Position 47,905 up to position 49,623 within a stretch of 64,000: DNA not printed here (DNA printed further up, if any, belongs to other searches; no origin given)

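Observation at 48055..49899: PilT retraction ATPase carrying an N-terminal tandem TRASH (metal-binding) module, next to a standalone TRASH mini-protein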

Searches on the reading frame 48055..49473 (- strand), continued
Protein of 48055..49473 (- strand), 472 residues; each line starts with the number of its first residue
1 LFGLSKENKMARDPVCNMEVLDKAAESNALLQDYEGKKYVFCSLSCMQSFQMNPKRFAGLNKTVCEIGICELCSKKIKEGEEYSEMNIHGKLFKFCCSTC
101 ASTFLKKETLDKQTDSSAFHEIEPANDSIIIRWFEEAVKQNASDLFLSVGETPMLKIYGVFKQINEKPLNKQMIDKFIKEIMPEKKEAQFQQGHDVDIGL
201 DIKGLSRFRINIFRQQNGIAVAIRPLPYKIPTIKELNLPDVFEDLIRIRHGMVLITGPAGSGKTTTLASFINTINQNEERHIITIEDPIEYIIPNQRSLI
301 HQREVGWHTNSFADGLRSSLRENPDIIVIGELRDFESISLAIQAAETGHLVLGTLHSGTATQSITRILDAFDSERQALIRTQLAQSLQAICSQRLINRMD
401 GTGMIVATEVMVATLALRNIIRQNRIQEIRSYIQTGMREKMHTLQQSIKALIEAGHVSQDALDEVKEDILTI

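Call 8: search_protein_families(library=ncbifam, proteins=[window:48055-49446:-], max_evalue=0.001)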
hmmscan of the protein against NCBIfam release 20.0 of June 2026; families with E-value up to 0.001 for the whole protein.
window:48055-49446:- (463 aa): 21 families
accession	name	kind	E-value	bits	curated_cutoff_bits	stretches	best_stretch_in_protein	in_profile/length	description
TIGR01420.1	pilT_fam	subfamily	1.5e-126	422.3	319.1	1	123-453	4-335/343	PilT/PilU family type 4a pilus ATPase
TIGR02525.1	plasmid_TraJ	equivalog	5.5e-53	180.2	368.3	1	123-455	14-365/372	plasmid transfer ATPase TraJ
TIGR02524.1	dot_icm_DotB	equivalog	4.3e-47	161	463.3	1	124-450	9-347/358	Dot/Icm type IV secretion system ATPase DotB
TIGR02533.1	type_II_gspE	equivalog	1.7e-42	145.7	630.25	1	125-390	117-382/486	type II secretion system ATPase GspE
NF041000.1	ATPase_ComGA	equivalog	1.4e-39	135.7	300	1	125-388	4-266/267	competence type IV pilus ATPase ComGA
TIGR02538.1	type_IV_pilB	equivalog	1.5e-38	132.8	675.65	1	121-427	181-490/564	type IV-A pilus assembly ATPase PilB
NF007755.0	PRK10436.1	equivalog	2.6e-37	128.6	617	1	102-390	70-358/465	type II secretion system protein GspE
NF053534.1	T4PilAsmATPsTfpB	equivalog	1.1e-35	123.1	850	1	232-361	327-452/584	type IV pilus assembly ATPase TfpB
NF058587.1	archaellum_moto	equivalog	5.1e-18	65.1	550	1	244-358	278-393/527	archaellum flagellar ATPase motor FlaI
TIGR02788.1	VirB11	equivalog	1.8e-16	60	249.95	1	233-366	137-270/308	P-type DNA transfer ATPase VirB11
TIGR02782.1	TrbB_P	equivalog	1.4e-15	57.4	304.55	1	231-382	127-276/303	P-type conjugative transfer ATPase TrbB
NF053672.1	bindosome_BasE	exception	7.2e-14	51.4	1000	1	184-366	216-396/512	bindosome assembly system ATPase subunit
TIGR03819.1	heli_sec_ATPase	hypoth_equivalog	2.3e-13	50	373.15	1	230-381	168-322/340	TadA family conjugal transfer-associated ATPase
NF010425.0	PRK13851.1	equivalog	9e-13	47.8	461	1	238-365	160-287/344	type IV secretion system protein VirB11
NF010475.0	PRK13900.1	equivalog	1.9e-10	40.3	389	1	242-356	161-277/333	type IV secretion system ATPase VirB11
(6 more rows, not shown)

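Call 9: find_encoding_contigs(protein=P0001, flank=10000, max_places=3)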
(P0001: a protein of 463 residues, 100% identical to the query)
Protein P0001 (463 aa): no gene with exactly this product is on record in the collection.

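Call 10: find_encoding_contigs(protein=P0007, flank=10000, max_places=3)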
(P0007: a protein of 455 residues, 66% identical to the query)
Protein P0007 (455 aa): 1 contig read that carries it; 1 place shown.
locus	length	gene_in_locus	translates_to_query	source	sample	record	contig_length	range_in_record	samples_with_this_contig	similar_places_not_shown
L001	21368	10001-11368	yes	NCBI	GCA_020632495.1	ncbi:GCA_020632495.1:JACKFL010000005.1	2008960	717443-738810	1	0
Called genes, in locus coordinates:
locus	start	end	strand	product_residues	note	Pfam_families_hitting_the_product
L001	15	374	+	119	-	PF04945:YHS, PF24273:TRASH_HVO_1752_C (faint), PF06467:zf-FCS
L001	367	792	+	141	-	PF09990:DUF2231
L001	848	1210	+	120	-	-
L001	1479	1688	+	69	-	-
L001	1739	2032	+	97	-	PF02583:Trns_repr_metal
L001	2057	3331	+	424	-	PF02321:OEP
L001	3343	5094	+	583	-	PF19335:HMBD, PF25917:BSH_RND (weak), PF25919:BSH_CusB, PF25973:BSH_CzcB, PF25869:3HB_CusB (faint), PF25954:Beta-barrel_RND_2, PF11827:DUF3347 (weak)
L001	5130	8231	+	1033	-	PF00873:ACR_tran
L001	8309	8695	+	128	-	-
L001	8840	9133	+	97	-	-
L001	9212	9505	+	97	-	-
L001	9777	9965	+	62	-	PF11154:DUF2934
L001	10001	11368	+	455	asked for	PF04945:YHS (weak), PF24273:TRASH_HVO_1752_C (faint), PF13401:AAA_22 (faint), PF00437:T2SSE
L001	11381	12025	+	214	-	PF04140:ICMT (faint), PF04191:PEMT (weak), PF01222:ERG4_ERG24 (weak)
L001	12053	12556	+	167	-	PF06897:DUF1269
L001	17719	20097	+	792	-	PF04945:YHS, PF19335:HMBD, PF00122:E1-E2_ATPase, PF00702:Hydrolase, PF08282:Hydrolase_3 (faint)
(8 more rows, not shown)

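Call 12: find_encoding_contigs(protein=P0023, flank=10000, max_places=2)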
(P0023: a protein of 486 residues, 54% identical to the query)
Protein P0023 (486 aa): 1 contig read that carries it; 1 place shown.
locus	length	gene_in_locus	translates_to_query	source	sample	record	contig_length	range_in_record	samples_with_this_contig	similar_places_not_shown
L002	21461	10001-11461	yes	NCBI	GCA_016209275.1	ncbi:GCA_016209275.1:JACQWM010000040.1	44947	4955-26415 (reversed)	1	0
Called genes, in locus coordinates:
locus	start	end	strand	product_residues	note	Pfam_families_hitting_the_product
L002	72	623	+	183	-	PF09990:DUF2231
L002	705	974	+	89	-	PF02583:Trns_repr_metal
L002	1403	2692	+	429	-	PF02321:OEP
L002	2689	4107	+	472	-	PF19335:HMBD, PF25954:Beta-barrel_RND_2, PF25944:Beta-barrel_RND (faint), PF25975:CzcB_C, PF25989:YknX_C (weak)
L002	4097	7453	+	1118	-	PF00873:ACR_tran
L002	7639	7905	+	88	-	PF04945:YHS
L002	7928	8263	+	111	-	-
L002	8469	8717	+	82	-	-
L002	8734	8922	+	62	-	PF11154:DUF2934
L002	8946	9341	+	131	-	-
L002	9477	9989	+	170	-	-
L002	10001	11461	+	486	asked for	PF04945:YHS, PF24273:TRASH_HVO_1752_C (faint), PF00437:T2SSE, PF13191:AAA_16 (weak), PF13401:AAA_22 (faint)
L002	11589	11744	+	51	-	-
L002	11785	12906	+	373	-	PF00294:PfkB, PF01256:Carb_kinase (weak), PF08543:Phos_pyr_kin, PF04945:YHS (weak)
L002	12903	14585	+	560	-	PF00343:Phosphorylase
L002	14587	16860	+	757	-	PF19335:HMBD, PF00122:E1-E2_ATPase, PF00702:Hydrolase, PF12710:HAD (faint), PF08282:Hydrolase_3 (faint)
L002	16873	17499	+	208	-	PF01545:Cation_efflux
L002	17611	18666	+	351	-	PF18306:LDcluster4, PF03641:Lysine_decarbox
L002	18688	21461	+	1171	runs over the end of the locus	PF02811:PHP, PF07733:DNA_pol3_alpha, PF17657:DNA_pol3_finger, PF14579:HHH_6, PF01336:tRNA_anti-codon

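Call 13: find_encoding_contigs(protein=P0011, flank=10000, max_places=2)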
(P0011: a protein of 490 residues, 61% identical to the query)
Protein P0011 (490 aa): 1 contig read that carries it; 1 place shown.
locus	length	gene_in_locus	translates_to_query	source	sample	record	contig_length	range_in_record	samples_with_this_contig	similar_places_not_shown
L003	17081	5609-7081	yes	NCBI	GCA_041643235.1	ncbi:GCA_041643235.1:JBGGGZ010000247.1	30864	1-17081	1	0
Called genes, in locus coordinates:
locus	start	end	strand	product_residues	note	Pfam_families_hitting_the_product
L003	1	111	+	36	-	?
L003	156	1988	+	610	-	PF04945:YHS, PF00343:Phosphorylase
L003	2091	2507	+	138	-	PF01243:PNPOx_N, PF12900:Pyridox_ox_2 (faint), PF16242:Pyrid_ox_like (weak)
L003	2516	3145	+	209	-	PF01209:Ubie_methyltran, PF03848:TehB (weak), PF13489:Methyltransf_23, PF13847:Methyltransf_31, PF08241:Methyltransf_11, PF08242:Methyltransf_12, PF13649:Methyltransf_25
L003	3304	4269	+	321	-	PF00224:PK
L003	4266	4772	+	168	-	PF13473:Cupredoxin_1, PF00116:COX2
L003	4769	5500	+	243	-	PF03116:NQR2_RnfD_RnfE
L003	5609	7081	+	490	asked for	PF04945:YHS, PF06467:zf-FCS (faint), PF24273:TRASH_HVO_1752_C (faint), PF13401:AAA_22 (faint), PF00437:T2SSE, PF25199:nSTAND_NTPase5 (faint), PF13191:AAA_16 (weak)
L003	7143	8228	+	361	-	PF00294:PfkB, PF04945:YHS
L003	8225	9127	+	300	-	PF13487:HD_5, PF01966:HD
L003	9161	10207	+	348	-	PF04945:YHS, PF01946:Thi4 (faint), PF00890:FAD_binding_2 (faint), PF01134:GIDA (faint), PF01266:DAO (faint), PF07992:Pyr_redox_2, PF13738:Pyr_redox_3, PF00070:Pyr_redox (weak), +3 more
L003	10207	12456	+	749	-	PF00403:HMA, PF00122:E1-E2_ATPase, PF00702:Hydrolase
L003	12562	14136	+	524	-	PF02321:OEP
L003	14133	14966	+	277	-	PF25917:BSH_RND (faint), PF25973:BSH_CzcB, PF25954:Beta-barrel_RND_2, PF25990:Beta-barrel_YknX, PF26002:Beta-barrel_AprE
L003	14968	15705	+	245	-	PF00005:ABC_tran, PF13304:AAA_21 (weak)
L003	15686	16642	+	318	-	PF00005:ABC_tran, PF13304:AAA_21 (faint), PF13732:DrrA1-3_C (weak)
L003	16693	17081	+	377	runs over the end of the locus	PF12679:ABC2_membrane_2, PF12698:ABC2_membrane_3, PF01061:ABC2_membrane, PF12730:ABC2_membrane_4 (weak)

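Call 14: find_encoding_contigs(protein=P0015, flank=10000, max_places=2)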
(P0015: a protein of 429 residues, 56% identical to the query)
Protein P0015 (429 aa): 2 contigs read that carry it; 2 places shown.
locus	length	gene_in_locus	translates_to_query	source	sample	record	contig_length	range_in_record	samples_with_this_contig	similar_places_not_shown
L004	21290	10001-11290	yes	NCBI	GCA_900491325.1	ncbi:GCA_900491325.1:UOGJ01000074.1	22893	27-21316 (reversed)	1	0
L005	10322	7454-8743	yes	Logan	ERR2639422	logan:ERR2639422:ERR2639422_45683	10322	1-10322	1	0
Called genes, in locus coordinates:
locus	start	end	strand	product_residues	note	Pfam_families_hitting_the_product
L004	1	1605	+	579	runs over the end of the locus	PF25917:BSH_RND (weak), PF25919:BSH_CusB, PF25973:BSH_CzcB, PF25869:3HB_CusB (weak), PF25944:Beta-barrel_RND (weak), PF25954:Beta-barrel_RND_2, PF11827:DUF3347 (weak)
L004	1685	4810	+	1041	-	PF00873:ACR_tran, PF03176:MMPL (faint)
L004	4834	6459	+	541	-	PF01293:PEPCK_ATP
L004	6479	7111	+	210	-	PF01914:MarC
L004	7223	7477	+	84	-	PF10771:DUF2582 (weak)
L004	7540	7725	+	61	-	PF04945:YHS (weak)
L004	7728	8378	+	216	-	PF04191:PEMT, PF04140:ICMT (weak)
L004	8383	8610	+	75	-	-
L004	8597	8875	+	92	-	PF18926:DUF5676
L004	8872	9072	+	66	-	-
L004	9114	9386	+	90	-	-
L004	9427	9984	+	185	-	-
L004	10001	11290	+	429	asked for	PF04945:YHS (weak), PF00437:T2SSE, PF13401:AAA_22 (faint)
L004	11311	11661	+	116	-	PF00543:P-II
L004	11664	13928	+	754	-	PF04945:YHS (weak), PF19335:HMBD, PF00122:E1-E2_ATPase, PF00702:Hydrolase, PF08282:Hydrolase_3 (weak)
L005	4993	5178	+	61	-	PF04945:YHS (weak)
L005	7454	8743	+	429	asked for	PF04945:YHS (weak), PF00437:T2SSE, PF13401:AAA_22 (faint)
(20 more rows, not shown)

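Call 24: predict_structure(alignment_id=A1)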
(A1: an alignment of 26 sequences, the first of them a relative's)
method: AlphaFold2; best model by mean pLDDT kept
length: 463 residues; sequences in the alignment: 26
mean_pLDDT: 79.6   pTM: 0.66
mean pLDDT of the five models: 79.6, 79.1, 77.2, 76.2, 69.4
residues with pLDDT >= 90: 96; 70-90: 286; 50-70: 51; < 50: 30
segments of 3 or more residues with pLDDT < 50: 51-55, 101-111, 114-117, 284-286, 461-463
pLDDT, mean of each block of 10 residues (from residue 1): 77 85 87 80 70 58 70 74 77 66 39 52 87 88 86 86 88 80 80 81 85 84 85 90 91 84 81 68 52 61 74 83 82 89 89 89 86 94 91 86 93 89 85 91 91 69 38
secondary structure, 60 per line:
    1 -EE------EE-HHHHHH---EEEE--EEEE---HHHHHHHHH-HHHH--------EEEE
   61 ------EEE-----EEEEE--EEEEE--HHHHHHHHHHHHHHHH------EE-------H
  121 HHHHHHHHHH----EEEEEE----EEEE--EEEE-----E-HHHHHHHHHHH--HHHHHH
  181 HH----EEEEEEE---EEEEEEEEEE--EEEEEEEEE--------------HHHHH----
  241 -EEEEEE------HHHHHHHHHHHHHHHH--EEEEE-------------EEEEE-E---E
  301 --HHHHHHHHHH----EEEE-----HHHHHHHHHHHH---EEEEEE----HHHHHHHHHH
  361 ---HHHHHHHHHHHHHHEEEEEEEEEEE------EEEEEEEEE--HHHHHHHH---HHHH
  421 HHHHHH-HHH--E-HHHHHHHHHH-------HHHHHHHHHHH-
elements in order: H13-18 E22-25 E28-31 H35-43 H45-48 E57-60 E67-69 E75-79 E82-86 H89-104 H120-130 E135-140 E145-148 E151-154 H162-172 H175-182 E187-193 E197-206 E209-217 H232-236 E242-247 H254-269 E272-276 E290-294 H303-312 E317-320 H326-337 E341-346 H351-360 H364-377 E378-388 E395-403 H406-413 H417-426 H435-444 H452-462

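Call 25: search_solved_structures(query=window:48055-49446:-, max_evalue=1e-10, show_alignments=1)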
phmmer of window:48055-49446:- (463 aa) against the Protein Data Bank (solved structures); distinct sequences matched with E-value up to 1e-10: 29.
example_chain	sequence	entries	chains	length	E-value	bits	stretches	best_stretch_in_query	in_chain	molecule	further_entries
3jvu_A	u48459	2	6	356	1.1e-88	301.3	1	128-453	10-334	Twitching mobility protein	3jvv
2ewv_A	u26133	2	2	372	3.6e-88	299.5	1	112-454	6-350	twitching motility protein PilT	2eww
2gsz_A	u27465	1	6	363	2.5e-87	296.7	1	121-454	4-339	twitching motility protein PilT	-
6ojx_A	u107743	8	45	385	1.5e-83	284.3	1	125-452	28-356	Twitching motility pilus retraction ATPase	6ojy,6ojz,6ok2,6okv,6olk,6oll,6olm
5zfq_A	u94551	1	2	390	2.8e-82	280.1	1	123-452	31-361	Twitching motility pilus retraction protein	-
5fl3_A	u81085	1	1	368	4.4e-70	239.9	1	121-453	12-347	PILI RETRACTION PROTEIN PILT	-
9n32_A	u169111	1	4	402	1.3e-67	231.8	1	128-453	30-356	PilU protein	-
2eyu_A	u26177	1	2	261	2.4e-67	230.9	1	217-454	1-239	twitching motility protein PilT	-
10my_A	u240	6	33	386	1.4e-56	195.4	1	124-454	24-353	PilT/PilU family type 4a pilus ATPase | Twitching motility protein PilT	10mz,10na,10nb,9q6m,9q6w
6geb_A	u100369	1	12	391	2.2e-42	148.6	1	121-450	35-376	DotB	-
1p9r_A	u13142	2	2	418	1.3e-33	119.7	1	120-387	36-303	General secretion pathway protein E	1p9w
4ksr_A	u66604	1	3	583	3e-33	118.6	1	120-387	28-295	Type II secretion system protein E, Hemolysin-coregulated protein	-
4kss_A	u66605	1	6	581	3.4e-33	118.4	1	120-387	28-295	Type II secretion system protein E, hemolysin-coregulated protein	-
4pht_A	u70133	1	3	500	3.5e-33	118.4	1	120-387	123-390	General secretory pathway protein E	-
6olj_C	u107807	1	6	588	4.3e-30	108.2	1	124-361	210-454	Type IV pilus biogenesis ATPase PilB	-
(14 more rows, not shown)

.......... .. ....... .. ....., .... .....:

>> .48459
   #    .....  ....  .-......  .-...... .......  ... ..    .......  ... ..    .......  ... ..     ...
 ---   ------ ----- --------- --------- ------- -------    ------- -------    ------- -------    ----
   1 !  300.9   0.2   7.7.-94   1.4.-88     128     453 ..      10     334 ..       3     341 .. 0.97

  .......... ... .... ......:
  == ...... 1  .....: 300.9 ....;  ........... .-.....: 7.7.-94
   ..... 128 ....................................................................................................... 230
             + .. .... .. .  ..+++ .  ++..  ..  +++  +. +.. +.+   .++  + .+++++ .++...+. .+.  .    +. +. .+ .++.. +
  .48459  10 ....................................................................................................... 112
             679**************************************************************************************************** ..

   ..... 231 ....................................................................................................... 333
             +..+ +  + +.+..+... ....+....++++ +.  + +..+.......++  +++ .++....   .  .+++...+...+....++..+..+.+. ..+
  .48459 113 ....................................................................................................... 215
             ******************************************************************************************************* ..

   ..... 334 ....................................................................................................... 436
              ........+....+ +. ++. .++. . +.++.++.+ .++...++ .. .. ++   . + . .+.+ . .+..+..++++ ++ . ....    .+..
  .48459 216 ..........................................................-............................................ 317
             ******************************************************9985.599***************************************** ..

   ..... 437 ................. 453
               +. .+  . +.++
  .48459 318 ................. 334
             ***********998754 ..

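Call 34: find_encoding_contigs(protein=P0014, flank=10000, max_places=2)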
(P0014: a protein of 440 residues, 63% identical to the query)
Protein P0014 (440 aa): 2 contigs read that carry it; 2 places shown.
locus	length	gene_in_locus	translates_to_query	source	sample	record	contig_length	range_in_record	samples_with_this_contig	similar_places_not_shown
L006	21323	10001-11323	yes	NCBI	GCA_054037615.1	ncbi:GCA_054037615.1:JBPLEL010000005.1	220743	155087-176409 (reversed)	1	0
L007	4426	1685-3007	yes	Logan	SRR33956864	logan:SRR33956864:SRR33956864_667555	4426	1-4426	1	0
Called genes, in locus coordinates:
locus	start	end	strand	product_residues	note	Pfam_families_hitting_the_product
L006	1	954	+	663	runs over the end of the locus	PF19335:HMBD, PF25919:BSH_CusB, PF25973:BSH_CzcB, PF25869:3HB_CusB (weak), PF25944:Beta-barrel_RND (weak), PF25954:Beta-barrel_RND_2, PF19335:HMBD, PF25975:CzcB_C (faint)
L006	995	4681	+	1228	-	PF00873:ACR_tran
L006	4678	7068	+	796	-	PF04945:YHS (faint), PF19335:HMBD, PF00122:E1-E2_ATPase, PF00702:Hydrolase, PF08282:Hydrolase_3 (faint)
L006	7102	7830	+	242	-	PF04945:YHS (weak), PF24273:TRASH_HVO_1752_C (weak), PF13473:Cupredoxin_1, PF00116:COX2 (weak)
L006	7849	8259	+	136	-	PF07291:MauE, PF07681:DoxX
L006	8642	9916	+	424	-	PF07690:MFS_1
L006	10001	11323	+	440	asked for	PF00437:T2SSE, PF13401:AAA_22 (weak)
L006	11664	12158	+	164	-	-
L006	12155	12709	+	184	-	PF00403:HMA (weak)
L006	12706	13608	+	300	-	-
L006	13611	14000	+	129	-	-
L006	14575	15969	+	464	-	PF00909:Ammonium_transp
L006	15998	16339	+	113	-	PF00543:P-II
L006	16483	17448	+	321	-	PF03773:ArsP_1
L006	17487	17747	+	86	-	PF10678:DUF2492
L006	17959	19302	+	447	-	PF07396:Porin_O_P (weak)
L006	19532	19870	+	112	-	PF04205:FMN_bind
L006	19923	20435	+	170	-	PF00293:NUDIX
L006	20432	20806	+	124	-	PF07238:PilZ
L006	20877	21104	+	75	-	-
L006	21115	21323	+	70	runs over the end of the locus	-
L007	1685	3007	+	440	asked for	PF00437:T2SSE, PF13401:AAA_22 (weak)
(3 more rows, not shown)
